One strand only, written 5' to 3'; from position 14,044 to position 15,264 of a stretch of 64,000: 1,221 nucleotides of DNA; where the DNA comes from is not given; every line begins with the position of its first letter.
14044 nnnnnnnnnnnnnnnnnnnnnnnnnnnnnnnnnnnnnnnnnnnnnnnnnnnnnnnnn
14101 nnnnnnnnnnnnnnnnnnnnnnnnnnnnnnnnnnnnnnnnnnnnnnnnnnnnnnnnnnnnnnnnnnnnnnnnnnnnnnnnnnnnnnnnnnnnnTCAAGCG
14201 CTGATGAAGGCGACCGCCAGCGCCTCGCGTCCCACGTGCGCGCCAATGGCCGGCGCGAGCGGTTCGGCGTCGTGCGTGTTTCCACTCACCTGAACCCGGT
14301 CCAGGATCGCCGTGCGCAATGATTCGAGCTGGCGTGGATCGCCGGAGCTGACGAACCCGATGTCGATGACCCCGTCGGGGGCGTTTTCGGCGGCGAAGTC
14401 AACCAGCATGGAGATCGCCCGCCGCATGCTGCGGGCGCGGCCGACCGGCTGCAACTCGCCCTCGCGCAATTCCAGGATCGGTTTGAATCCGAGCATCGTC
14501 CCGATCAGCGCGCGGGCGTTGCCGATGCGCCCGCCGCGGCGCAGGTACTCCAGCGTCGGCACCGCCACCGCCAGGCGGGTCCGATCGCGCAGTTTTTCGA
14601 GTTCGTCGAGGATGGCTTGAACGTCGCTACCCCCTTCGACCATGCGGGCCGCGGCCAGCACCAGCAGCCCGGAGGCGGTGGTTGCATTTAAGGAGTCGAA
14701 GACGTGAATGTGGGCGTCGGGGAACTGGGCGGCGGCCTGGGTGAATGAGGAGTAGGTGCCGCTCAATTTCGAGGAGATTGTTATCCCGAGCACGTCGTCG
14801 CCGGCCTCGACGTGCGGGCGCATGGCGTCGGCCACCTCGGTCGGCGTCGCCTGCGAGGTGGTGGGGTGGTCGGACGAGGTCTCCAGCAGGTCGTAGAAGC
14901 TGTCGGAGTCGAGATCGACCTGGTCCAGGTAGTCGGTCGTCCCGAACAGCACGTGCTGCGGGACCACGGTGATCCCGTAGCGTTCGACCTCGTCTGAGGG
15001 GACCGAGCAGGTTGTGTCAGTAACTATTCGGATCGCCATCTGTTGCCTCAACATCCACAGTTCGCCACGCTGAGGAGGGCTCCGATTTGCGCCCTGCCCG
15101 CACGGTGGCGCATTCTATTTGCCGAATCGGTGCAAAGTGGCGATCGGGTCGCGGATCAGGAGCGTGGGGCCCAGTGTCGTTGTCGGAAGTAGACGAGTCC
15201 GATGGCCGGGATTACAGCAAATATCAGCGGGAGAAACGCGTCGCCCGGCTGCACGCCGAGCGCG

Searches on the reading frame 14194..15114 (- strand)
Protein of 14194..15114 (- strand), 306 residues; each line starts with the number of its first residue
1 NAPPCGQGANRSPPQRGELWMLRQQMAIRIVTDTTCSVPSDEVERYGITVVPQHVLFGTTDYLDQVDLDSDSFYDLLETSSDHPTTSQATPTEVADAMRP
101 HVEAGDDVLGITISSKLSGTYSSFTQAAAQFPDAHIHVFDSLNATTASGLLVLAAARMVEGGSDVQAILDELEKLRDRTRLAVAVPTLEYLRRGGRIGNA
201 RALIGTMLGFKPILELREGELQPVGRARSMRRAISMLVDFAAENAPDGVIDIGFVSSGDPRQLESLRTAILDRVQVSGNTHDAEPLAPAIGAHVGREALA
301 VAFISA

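Call 54: search_protein_families(library=pfam, proteins=[window:14194-15114:-], max_evalue=0.00001)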
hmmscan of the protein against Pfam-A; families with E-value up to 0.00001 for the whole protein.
window:14194-15114:- (306 aa): 1 family
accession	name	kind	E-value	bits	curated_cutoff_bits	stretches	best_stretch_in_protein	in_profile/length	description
PF02645.21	DegV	-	1.9e-76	257.5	27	1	28-305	2-279/280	Uncharacterised protein, DegV family COG1307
